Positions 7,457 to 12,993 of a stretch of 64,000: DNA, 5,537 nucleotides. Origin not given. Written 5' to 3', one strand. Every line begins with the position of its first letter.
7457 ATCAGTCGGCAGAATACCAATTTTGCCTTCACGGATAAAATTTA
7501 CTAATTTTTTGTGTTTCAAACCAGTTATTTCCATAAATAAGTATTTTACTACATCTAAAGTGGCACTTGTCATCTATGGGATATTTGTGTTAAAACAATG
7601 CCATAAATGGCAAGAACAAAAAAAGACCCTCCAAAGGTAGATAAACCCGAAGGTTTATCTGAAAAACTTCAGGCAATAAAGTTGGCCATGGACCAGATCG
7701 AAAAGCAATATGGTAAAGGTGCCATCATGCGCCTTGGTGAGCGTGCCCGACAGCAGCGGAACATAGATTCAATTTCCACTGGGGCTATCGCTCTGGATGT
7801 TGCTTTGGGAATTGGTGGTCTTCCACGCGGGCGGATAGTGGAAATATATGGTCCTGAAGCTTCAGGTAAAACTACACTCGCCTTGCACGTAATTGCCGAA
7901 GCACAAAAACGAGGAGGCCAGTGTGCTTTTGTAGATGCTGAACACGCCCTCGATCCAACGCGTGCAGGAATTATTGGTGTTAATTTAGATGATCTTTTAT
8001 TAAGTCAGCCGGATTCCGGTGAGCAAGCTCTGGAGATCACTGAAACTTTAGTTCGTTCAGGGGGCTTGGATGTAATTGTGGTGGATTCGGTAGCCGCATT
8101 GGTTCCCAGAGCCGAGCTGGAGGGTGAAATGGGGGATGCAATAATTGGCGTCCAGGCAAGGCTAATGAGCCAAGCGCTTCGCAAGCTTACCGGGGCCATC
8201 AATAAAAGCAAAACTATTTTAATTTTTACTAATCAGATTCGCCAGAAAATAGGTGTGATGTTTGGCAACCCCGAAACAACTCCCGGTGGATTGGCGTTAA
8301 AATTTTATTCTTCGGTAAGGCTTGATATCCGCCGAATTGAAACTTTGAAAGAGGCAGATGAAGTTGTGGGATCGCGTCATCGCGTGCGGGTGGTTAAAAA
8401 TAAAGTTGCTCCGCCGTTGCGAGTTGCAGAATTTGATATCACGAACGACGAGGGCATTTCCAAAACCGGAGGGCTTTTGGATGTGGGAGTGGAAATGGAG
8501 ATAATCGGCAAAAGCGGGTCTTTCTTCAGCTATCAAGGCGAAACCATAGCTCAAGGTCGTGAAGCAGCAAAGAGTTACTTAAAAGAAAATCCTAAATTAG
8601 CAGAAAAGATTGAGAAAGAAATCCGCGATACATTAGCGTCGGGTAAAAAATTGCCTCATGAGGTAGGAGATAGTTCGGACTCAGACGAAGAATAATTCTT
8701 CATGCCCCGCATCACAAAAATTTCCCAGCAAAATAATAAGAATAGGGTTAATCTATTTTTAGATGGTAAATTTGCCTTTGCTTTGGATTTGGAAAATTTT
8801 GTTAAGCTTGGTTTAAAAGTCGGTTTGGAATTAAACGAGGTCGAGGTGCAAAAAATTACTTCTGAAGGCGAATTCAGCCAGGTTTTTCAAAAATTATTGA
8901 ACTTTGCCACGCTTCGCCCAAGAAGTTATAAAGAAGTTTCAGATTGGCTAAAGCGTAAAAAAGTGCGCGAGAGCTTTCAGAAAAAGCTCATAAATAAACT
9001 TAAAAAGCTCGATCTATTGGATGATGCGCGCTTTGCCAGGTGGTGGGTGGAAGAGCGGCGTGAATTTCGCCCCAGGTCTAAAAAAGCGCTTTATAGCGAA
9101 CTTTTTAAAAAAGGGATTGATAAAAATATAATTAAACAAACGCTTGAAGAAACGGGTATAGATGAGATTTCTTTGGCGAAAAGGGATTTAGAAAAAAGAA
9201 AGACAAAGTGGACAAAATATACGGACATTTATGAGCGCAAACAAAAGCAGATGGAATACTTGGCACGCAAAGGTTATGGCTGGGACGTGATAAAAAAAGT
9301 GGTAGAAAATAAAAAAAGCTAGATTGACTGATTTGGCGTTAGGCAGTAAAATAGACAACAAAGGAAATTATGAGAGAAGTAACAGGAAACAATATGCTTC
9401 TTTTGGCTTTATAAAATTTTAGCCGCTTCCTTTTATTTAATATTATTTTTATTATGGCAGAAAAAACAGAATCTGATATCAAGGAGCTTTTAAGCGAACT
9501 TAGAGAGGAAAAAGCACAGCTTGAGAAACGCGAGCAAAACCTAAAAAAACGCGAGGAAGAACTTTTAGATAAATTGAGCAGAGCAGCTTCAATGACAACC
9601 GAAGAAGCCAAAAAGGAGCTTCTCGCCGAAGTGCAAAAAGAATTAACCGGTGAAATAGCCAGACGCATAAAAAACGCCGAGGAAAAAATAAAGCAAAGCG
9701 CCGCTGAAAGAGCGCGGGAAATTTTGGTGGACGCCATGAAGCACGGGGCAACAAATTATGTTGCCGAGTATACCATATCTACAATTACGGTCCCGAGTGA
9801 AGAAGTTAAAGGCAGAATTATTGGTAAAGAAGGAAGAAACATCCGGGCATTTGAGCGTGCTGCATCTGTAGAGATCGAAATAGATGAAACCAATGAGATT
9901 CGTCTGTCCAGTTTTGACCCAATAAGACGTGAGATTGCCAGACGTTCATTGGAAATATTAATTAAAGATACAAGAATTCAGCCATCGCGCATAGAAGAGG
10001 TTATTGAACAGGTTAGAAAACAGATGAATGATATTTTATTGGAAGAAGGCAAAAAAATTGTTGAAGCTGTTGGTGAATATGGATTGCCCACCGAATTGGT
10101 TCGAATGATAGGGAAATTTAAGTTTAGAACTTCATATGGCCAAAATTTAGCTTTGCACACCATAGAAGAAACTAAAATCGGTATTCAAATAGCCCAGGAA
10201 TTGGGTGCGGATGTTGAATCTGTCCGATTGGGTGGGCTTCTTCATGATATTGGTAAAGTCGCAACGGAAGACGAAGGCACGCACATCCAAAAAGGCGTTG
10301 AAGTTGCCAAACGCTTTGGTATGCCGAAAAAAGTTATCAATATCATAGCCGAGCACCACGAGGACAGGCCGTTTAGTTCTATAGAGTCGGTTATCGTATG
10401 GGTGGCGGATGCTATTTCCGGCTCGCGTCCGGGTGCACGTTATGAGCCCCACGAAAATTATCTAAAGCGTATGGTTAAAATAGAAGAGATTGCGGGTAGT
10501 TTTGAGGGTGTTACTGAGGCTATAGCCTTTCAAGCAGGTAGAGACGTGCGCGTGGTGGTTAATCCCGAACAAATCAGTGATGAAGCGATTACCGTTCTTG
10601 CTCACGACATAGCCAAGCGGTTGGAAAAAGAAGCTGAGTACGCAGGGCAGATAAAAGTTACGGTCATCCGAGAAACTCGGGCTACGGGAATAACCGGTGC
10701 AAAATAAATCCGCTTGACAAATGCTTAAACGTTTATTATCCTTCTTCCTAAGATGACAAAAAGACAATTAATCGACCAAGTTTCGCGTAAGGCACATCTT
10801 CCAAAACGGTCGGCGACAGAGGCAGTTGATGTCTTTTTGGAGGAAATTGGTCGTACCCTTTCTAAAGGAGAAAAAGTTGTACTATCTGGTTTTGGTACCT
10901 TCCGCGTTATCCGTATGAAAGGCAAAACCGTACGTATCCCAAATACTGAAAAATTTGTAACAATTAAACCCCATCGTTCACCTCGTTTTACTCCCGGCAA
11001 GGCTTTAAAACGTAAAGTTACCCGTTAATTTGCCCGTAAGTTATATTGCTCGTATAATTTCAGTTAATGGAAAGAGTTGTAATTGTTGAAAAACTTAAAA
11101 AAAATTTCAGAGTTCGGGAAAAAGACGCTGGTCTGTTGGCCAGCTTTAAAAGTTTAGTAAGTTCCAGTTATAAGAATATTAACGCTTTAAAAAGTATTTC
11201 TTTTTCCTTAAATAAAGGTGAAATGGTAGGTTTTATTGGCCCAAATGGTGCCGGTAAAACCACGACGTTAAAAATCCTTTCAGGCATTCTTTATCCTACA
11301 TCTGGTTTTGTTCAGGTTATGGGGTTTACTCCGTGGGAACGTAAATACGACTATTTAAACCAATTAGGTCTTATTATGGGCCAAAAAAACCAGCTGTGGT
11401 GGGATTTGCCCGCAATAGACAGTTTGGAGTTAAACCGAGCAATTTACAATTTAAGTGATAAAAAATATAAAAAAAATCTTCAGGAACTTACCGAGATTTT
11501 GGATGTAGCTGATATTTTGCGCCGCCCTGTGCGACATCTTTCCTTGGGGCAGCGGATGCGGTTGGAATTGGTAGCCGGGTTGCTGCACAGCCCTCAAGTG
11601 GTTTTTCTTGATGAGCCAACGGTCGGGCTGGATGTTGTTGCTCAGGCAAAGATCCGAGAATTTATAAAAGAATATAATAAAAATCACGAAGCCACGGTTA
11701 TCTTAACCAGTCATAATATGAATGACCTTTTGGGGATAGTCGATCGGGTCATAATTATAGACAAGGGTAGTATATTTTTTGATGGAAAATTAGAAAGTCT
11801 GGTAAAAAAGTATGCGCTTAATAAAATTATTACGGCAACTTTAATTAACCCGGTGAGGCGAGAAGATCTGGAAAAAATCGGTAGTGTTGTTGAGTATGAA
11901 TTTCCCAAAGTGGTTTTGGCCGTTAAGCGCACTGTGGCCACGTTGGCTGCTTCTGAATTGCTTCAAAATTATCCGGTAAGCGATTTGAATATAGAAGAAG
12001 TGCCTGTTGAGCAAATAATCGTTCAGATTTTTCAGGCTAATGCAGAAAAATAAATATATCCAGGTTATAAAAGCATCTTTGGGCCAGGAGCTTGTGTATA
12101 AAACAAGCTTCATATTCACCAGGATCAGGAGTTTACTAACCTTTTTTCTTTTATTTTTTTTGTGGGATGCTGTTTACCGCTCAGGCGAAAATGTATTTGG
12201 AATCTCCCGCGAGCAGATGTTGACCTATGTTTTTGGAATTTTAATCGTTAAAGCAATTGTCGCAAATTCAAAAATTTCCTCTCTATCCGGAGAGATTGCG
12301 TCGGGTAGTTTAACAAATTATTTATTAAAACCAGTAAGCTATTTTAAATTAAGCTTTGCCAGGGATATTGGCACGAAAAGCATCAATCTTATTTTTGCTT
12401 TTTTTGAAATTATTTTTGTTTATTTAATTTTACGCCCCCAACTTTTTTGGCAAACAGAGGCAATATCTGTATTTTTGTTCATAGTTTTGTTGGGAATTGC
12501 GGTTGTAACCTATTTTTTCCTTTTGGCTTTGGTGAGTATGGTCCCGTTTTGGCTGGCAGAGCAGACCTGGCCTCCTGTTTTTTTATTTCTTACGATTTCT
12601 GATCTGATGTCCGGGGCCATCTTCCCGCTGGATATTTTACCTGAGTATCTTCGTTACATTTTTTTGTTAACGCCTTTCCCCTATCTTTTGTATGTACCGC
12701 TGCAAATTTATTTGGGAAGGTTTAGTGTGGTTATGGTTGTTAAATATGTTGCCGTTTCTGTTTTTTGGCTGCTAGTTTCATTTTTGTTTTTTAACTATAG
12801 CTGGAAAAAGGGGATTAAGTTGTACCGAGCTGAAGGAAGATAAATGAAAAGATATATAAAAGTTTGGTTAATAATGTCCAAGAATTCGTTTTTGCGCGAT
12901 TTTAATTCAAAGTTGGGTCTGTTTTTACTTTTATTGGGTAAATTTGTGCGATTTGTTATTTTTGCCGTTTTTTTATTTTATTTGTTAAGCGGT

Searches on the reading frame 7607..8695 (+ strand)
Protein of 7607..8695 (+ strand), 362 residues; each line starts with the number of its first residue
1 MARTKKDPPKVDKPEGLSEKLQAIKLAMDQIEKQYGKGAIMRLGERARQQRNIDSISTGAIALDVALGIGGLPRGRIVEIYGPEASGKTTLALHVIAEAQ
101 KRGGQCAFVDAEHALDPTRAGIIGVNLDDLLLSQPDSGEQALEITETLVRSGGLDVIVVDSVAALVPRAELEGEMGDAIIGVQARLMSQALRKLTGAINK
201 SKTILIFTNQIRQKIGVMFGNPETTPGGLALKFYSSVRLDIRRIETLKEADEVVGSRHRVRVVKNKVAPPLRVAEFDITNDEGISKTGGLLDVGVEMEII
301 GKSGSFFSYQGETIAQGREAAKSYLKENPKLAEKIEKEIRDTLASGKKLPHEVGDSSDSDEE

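Call 78: search_protein_families(library=pfam, proteins=[window:7607-8695:+], max_evalue=0.00001)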
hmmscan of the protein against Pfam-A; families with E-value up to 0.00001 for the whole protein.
window:7607-8695:+ (362 aa): 4 families
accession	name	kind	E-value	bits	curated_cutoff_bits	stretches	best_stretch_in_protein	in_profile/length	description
PF00154.27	RecA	-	1.6e-132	441.2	27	1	22-285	1-262/262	recA bacterial DNA recombination protein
PF21096.2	RecA_C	-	3.8e-23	81.8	27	1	288-343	1-56/57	RecA C-terminal domain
PF08423.17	Rad51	-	8.7e-10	38.7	22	1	51-244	3-212/244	Rad51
PF06745.19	ATPase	-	1.3e-09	38.2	26.6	1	57-130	2-77/231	KaiC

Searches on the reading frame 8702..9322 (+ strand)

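Call 78: search_protein_families(library=pfam, proteins=[window:8702-9322:+], max_evalue=0.00001)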
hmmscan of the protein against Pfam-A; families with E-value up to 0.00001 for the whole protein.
window:8702-9322:+ (206 aa): 3 families
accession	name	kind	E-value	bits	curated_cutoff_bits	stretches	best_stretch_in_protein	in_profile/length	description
PF21982.2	RecX_HTH1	-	5.1e-12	46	26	0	63-100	3-40/40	RecX, first three-helix domain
PF02631.22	RecX_HTH2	-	7.5e-11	42.5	26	1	107-148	1-42/42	RecX, second three-helix domain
PF21981.2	RecX_HTH3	-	1.3e-10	41.7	26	1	155-201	3-48/48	RecX, third three-helix domain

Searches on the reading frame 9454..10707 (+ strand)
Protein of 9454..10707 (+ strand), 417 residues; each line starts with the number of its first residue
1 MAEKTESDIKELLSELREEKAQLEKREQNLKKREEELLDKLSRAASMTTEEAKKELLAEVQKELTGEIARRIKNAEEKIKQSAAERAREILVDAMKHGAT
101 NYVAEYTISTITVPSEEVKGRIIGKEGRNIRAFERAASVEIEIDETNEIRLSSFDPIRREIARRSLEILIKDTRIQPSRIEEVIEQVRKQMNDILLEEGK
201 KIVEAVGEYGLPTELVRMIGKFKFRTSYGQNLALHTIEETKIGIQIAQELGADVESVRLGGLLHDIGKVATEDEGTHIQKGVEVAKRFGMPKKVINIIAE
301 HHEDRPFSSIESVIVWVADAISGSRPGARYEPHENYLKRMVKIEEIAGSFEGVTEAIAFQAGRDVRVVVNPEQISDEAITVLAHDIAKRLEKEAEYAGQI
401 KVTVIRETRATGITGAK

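Call 78: search_protein_families(library=pfam, proteins=[window:9454-10707:+], max_evalue=0.00001)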
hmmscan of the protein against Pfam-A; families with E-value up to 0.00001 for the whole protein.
window:9454-10707:+ (417 aa): 3 families
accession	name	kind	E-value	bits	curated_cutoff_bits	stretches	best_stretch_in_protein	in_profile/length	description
PF01966.28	HD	-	3e-16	60.2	22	1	235-322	4-114/116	HD domain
PF12072.13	RNase_Y_N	-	2.1e-13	50.6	32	1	3-100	102-199/201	RNase Y N-terminal region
PF00013.35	KH_1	-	7.8e-06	26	21.5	1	110-164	3-62/66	KH domain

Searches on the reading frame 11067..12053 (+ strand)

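Call 78: search_protein_families(library=pfam, proteins=[window:11067-12053:+], max_evalue=0.00001)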
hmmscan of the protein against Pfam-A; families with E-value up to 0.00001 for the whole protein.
window:11067-12053:+ (328 aa): 2 families
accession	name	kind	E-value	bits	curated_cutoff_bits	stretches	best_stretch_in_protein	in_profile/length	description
PF00005.33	ABC_tran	-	1.5e-24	87.6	25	1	41-185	1-136/137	ABC transporter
PF13304.12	AAA_21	-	1.8e-15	58.3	27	1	153-218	233-300/304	AAA domain, putative AbiEii toxin, Type IV TA system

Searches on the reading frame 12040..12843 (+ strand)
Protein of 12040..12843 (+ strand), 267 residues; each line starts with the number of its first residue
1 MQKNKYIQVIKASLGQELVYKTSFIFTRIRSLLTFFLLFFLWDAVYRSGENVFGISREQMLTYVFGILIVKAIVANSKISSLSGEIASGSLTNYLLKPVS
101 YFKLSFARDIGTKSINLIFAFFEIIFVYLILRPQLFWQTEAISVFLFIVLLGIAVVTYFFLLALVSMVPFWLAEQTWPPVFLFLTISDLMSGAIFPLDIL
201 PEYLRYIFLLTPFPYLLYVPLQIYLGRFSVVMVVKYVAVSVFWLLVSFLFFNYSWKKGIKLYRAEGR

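Call 78: search_protein_families(library=pfam, proteins=[window:12040-12843:+], max_evalue=0.00001)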
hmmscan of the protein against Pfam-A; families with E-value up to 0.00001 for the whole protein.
window:12040-12843:+ (267 aa): 1 family
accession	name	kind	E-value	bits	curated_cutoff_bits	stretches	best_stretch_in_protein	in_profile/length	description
PF06182.17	ABC2_membrane_6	-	9.2e-20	71.8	22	1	33-266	2-229/229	ABC-2 family transporter protein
